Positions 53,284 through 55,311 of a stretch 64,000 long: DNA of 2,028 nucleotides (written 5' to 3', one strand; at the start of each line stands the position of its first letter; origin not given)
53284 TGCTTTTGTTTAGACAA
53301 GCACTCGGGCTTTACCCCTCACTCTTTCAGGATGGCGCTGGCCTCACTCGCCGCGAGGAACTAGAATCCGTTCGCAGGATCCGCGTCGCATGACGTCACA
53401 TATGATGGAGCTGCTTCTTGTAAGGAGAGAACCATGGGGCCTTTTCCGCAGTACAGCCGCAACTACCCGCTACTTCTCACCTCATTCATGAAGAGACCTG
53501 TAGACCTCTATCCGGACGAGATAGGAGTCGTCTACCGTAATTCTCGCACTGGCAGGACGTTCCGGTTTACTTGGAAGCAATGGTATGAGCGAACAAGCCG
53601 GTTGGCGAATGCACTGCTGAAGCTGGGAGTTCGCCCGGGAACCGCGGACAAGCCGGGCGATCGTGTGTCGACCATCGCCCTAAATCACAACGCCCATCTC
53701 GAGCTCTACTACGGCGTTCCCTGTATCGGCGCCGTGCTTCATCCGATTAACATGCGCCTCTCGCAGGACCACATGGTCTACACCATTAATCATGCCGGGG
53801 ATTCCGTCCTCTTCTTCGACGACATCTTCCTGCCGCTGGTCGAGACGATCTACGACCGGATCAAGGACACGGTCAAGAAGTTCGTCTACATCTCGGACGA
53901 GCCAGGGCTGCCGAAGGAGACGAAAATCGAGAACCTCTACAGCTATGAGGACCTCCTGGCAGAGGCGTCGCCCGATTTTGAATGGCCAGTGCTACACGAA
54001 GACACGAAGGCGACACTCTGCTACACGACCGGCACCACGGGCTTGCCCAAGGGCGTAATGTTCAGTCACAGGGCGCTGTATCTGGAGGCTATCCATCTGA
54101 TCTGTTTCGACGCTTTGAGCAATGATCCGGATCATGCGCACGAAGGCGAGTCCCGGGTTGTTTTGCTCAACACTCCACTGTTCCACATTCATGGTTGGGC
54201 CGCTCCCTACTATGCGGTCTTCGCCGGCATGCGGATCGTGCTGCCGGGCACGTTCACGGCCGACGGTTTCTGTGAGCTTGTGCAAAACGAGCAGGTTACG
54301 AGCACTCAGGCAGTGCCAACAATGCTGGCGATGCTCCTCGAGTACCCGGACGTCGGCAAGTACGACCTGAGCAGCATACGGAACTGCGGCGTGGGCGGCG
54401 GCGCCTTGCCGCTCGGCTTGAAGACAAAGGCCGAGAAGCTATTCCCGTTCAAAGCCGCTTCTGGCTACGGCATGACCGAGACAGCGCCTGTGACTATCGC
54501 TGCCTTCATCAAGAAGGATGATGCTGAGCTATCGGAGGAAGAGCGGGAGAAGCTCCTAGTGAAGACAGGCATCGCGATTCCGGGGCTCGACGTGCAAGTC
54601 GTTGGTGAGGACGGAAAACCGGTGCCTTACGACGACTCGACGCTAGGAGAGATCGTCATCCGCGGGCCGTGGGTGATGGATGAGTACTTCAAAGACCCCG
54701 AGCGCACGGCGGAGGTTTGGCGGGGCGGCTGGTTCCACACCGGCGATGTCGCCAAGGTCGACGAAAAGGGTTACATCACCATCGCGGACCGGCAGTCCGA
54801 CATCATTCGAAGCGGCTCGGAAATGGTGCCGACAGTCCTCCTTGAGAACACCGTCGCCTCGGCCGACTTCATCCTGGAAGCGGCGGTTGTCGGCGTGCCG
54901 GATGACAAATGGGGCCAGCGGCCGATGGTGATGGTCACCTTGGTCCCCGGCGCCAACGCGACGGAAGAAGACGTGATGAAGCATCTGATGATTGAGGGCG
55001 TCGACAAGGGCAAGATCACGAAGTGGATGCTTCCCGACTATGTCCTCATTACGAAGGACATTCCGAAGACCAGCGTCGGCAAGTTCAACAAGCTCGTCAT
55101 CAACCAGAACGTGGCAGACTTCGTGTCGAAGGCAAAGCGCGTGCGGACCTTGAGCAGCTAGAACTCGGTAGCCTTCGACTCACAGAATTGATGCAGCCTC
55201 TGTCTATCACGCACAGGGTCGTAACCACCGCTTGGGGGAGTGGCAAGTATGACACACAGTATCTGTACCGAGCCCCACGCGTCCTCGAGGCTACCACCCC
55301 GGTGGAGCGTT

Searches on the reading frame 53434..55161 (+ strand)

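Call 9: search_protein_families(library=pfam, proteins=[window:53434-55161:+])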
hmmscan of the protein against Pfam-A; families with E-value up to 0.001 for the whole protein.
window:53434-55161:+ (575 aa): 2 families
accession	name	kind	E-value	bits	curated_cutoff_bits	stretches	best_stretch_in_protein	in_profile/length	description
PF00501.34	AMP-binding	-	7.9e-73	245.9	29.9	1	24-419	6-384/384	AMP-binding enzyme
PF13193.12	AMP-binding_C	-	9.9e-16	58.9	24.5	1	470-550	2-76/76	AMP-binding enzyme C-terminal domain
